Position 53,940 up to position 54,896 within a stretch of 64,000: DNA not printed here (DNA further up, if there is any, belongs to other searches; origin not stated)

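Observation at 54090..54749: Iodotyrosine-deiodinase-like (halotyrosine dehalogenase) flavoenzyme in the same locus as the halogenase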

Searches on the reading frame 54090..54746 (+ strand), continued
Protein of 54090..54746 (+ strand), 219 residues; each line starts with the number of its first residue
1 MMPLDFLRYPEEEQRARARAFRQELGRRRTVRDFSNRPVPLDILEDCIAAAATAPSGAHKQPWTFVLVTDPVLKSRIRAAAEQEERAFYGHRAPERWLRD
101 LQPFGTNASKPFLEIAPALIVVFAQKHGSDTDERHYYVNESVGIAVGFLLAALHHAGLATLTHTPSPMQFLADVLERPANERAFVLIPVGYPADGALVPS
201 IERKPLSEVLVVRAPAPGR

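Call 34: find_encoding_contigs(protein=P0033, flank=10000, max_places=2)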
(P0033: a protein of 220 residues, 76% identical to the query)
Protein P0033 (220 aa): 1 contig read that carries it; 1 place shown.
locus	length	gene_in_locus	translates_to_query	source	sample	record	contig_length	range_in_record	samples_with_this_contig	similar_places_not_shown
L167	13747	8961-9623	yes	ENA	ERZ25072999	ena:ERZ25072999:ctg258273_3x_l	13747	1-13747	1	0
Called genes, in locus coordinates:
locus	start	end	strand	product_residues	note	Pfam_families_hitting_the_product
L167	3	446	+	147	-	?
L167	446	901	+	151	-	PF00534:Glycos_transf_1, PF13692:Glyco_trans_1_4, PF13524:Glyco_trans_1_2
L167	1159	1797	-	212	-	-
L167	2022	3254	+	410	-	PF13439:Glyco_transf_4, PF20706:GT4-conflict, PF00534:Glycos_transf_1, PF13692:Glyco_trans_1_4, PF13524:Glyco_trans_1_2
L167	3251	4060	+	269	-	PF13469:Sulfotransfer_3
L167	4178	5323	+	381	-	PF02771:Acyl-CoA_dh_N, PF02770:Acyl-CoA_dh_M, PF00441:Acyl-CoA_dh_1, PF08028:Acyl-CoA_dh_2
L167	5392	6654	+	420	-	PF01266:DAO (faint), PF01494:FAD_binding_3, PF05834:Lycopene_cycl (weak), PF04820:Trp_halogenase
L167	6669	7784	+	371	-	PF01757:Acyl_transf_3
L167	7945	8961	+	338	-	-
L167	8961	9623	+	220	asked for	PF14512:TM1586_NiRdase (faint), PF00881:Nitroreductase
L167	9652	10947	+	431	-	-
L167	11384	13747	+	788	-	?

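Call 36: search_solved_structures(query=L167:5392-6651:+, max_evalue=1e-10, show_alignments=1)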
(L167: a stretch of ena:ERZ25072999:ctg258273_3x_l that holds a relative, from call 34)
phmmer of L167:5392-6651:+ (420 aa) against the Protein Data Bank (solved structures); distinct sequences matched with E-value up to 1e-10: 17.
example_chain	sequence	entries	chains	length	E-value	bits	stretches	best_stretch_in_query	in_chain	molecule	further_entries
5buk_A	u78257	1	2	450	4.8e-121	407.9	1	3-414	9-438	FADH2-dependent halogenase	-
5dbj_E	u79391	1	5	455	3e-120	405.2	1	3-419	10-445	FADH2-dependent halogenase PltA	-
7fco_A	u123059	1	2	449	1.4e-117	396.4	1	3-415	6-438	ChlB4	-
8zop_A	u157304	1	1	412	2.7e-57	197.9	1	3-357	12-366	Halogenase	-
5bul_A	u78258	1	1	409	5.4e-49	170.5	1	3-388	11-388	flavin-dependent halogenase triple mutant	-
3e1t_A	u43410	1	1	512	3.2e-48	168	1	3-358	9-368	Halogenase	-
5bva_A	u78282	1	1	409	8.5e-46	160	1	3-388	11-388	flavin-dependent halogenase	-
3i3l_A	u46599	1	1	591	2.8e-40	141.9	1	3-358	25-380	Alkylhalidase CmlS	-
3nix_A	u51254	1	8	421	1.7e-35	126.1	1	2-389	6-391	Flavoprotein/dehydrogenase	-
8gu0_A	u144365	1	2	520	1.9e-35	125.9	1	3-332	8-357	Non-heme halogenase radH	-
7xgb_A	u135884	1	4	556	6e-23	84.8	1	3-350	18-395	Tetracycline 7-halogenase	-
7v0b_A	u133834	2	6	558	6.1e-23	84.7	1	3-350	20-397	Tetracycline 7-halogenase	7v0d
3oz2_A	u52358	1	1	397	2.6e-17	66.2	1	3-342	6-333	Digeranylgeranylglycerophospholipid reductase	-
7koe_C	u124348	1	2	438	6.8e-16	61.5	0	272-344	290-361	Electron transfer flavoprotein-quinone oxidoreductase FixC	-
6bzt_A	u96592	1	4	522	4.2e-15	58.9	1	3-332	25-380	Halogenase PltM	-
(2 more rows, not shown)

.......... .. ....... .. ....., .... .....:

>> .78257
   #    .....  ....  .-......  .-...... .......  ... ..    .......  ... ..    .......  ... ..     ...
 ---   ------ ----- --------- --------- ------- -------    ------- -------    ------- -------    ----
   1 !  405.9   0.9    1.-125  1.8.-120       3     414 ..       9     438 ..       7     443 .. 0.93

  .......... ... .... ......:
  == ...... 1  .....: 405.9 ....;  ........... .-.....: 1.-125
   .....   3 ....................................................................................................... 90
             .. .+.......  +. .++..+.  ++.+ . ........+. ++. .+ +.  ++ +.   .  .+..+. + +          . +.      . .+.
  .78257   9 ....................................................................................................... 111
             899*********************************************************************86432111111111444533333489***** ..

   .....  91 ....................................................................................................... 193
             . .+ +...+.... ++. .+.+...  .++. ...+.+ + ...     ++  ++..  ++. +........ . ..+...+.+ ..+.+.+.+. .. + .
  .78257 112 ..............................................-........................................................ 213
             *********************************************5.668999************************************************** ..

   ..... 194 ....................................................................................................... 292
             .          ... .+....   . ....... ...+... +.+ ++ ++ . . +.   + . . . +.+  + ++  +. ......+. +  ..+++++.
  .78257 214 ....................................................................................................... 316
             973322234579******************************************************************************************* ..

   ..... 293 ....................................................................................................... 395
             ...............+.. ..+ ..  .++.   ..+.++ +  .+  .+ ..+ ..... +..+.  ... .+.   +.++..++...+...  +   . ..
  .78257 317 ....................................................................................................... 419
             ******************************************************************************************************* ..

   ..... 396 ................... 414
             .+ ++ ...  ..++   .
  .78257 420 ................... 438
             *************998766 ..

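Call 54: search_protein_families(library=ncbifam, proteins=[L167:5392-6651:+], max_evalue=0.00001)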
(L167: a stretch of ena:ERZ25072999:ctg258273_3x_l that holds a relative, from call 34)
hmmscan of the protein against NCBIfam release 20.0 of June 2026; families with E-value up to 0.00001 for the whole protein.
L167:5392-6651:+ (420 aa): 32 families (the best 25 are shown)
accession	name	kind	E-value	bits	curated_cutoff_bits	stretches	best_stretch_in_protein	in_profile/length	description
NF033113.0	halo_ClmS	equivalog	2e-50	171.9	900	1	3-358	4-359/570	chloramphenicol-biosynthetic FADH2-dependent halogenase CmlS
TIGR02032.1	GG-red-SF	subfamily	1.3e-37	130.1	158.8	1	3-320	2-297/297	geranylgeranyl reductase family protein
NF049967.1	QhpG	equivalog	2.1e-31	109.2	240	1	4-342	1-308/423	flavin-dependent monooxygenase QhpG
NF038171.1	maturase_LodB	equivalog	1.4e-30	106.7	400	1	3-356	1-345/361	lysine-epsilon-oxidase maturase LodB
NF041160.1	DGGPL_Thplmales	equivalog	3.5e-24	85.5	780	1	3-342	5-332/396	digeranylgeranylglycerophospholipid reductase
NF041080.1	DGGGPL_reductase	equivalog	1.5e-23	83.4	580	1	3-335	3-326/447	digeranylgeranylglycerophospholipid reductase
NF004834.1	PRK06185.1-3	subfamily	2.5e-22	79.3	500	1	2-341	8-340/420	FAD-dependent oxidoreductase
NF004835.0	PRK06185.1-4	equivalog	9.3e-22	77.4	601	1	2-340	11-342/411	FAD-dependent oxidoreductase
NF038174.1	maturase_GoxB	equivalog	3.3e-20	72.4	400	1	3-347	2-334/358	glycine oxidase maturase GoxB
NF004833.1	PRK06185.1-1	subfamily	1.4e-17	63.5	488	1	2-340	3-335/403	FAD-dependent oxidoreductase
NF007450.0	PRK10015.1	subfamily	3.6e-16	58.9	466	1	3-176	7-175/429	FAD-dependent oxidoreductase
NF045655.1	MkRedMenJ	equivalog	1.9e-14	53.4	700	1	2-321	5-316/406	menaquinone reductase MenJ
NF007542.0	PRK10157.1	subfamily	2.5e-14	52.8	610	1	3-175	7-174/428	FAD-dependent oxidoreductase FixC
TIGR01988.1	Ubi-OHases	subfamily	3.5e-12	45.9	224.65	1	3-343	1-337/387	ubiquinone biosynthesis hydroxylase, UbiH/UbiF/VisC/COQ6 family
NF005720.0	PRK07538.1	subfamily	3.4e-11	42.7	400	1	2-182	3-184/418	hypothetical protein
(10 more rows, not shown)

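Call 63: find_encoding_contigs(protein=P0012, flank=10000, max_places=1)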
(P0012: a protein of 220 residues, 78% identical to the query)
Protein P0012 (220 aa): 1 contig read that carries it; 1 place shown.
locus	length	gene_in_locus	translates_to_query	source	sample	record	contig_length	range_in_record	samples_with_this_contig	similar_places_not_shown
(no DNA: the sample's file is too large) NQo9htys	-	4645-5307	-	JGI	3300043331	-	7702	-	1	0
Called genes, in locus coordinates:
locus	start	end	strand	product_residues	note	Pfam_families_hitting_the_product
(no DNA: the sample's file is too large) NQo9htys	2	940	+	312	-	?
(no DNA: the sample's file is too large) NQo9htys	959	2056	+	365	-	PF01757:Acyl_transf_3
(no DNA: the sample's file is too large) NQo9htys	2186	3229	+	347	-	-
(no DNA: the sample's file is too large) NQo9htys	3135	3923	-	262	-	PF00535:Glycos_transf_2, PF10111:Glyco_tranf_2_2 (weak), PF13641:Glyco_tranf_2_3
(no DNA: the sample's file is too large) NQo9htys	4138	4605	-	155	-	-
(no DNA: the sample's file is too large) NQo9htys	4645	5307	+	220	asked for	PF00881:Nitroreductase, PF14512:TM1586_NiRdase (faint)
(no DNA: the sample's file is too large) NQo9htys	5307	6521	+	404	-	PF00801:PKD, PF18911:PKD_4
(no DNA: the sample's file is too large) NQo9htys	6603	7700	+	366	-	?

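Call 64: find_encoding_contigs(protein=P0037, flank=10000, max_places=1)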
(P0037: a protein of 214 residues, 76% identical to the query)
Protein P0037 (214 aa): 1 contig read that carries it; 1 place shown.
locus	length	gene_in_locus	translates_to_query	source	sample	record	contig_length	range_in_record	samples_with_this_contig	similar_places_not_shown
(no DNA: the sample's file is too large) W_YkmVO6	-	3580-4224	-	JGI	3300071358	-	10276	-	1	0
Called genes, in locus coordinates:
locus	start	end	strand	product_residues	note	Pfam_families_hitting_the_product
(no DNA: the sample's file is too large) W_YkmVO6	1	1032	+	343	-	?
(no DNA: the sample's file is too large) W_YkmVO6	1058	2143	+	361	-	PF01757:Acyl_transf_3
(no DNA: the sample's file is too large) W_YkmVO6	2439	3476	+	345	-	-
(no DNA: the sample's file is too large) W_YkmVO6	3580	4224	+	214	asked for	PF14512:TM1586_NiRdase (faint), PF00881:Nitroreductase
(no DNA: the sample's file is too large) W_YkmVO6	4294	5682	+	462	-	PF24517:CBM96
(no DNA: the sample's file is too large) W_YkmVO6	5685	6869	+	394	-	PF03692:CxxCxxCC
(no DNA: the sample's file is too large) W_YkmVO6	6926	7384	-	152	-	-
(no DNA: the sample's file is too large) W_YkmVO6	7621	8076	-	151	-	-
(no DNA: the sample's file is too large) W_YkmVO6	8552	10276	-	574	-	?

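Call 65: find_encoding_contigs(protein=P0057, flank=10000, max_places=1)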
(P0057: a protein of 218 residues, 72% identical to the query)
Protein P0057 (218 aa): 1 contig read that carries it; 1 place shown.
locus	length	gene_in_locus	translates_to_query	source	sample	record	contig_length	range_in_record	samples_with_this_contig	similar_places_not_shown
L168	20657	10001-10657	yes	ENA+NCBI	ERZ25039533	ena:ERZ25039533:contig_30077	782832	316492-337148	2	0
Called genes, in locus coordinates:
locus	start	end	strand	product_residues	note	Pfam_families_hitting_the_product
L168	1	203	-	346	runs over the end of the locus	-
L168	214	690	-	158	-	PF00072:Response_reg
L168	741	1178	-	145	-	PF00027:cNMP_binding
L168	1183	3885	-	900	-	PF03219:TLC (weak), PF07690:MFS_1 (weak), PF00514:Arm (faint), PF02985:HEAT (faint), PF13646:HEAT_2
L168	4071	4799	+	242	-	-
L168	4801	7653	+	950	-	PF13948:DUF4215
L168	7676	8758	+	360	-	PF00437:T2SSE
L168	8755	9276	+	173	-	PF00731:AIRC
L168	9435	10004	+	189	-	PF03749:SfsA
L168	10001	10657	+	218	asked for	PF14512:TM1586_NiRdase (faint), PF00881:Nitroreductase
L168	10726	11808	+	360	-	-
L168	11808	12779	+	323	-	-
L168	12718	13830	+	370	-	PF04885:Stig1 (weak)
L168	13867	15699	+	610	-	PF00512:HisKA, PF02518:HATPase_c, PF00072:Response_reg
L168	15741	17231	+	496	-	PF07238:PilZ, PF13428:TPR_14 (faint), PF07719:TPR_2 (faint), PF00515:TPR_1 (faint), PF13181:TPR_8 (faint)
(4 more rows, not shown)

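Call 78: predict_structure(alignment_id=A2)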
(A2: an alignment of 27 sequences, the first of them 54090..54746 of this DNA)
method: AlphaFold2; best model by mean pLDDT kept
length: 219 residues; sequences in the alignment: 27
mean_pLDDT: 88.9   pTM: 0.86
mean pLDDT of the five models: 88.9, 88.7, 86.4, 85.7, 62.6
residues with pLDDT >= 90: 127; 70-90: 81; 50-70: 10; < 50: 1
segments of 3 or more residues with pLDDT < 50: none
pLDDT, mean of each block of 10 residues (from residue 1): 88 97 86 92 98 84 94 96 85 78 84 94 88 77 94 94 77 93 94 89 91 79
secondary structure, 60 per line:
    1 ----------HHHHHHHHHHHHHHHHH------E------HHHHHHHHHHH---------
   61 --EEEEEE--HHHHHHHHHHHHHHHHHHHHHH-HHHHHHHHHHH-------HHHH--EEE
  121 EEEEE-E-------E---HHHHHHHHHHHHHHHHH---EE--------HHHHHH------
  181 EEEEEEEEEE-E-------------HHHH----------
elements in order: H11-27 H41-51 E63-68 H71-92 H94-104 H112-115 E118-125 H139-155 H169-174 E181-190 H206-209
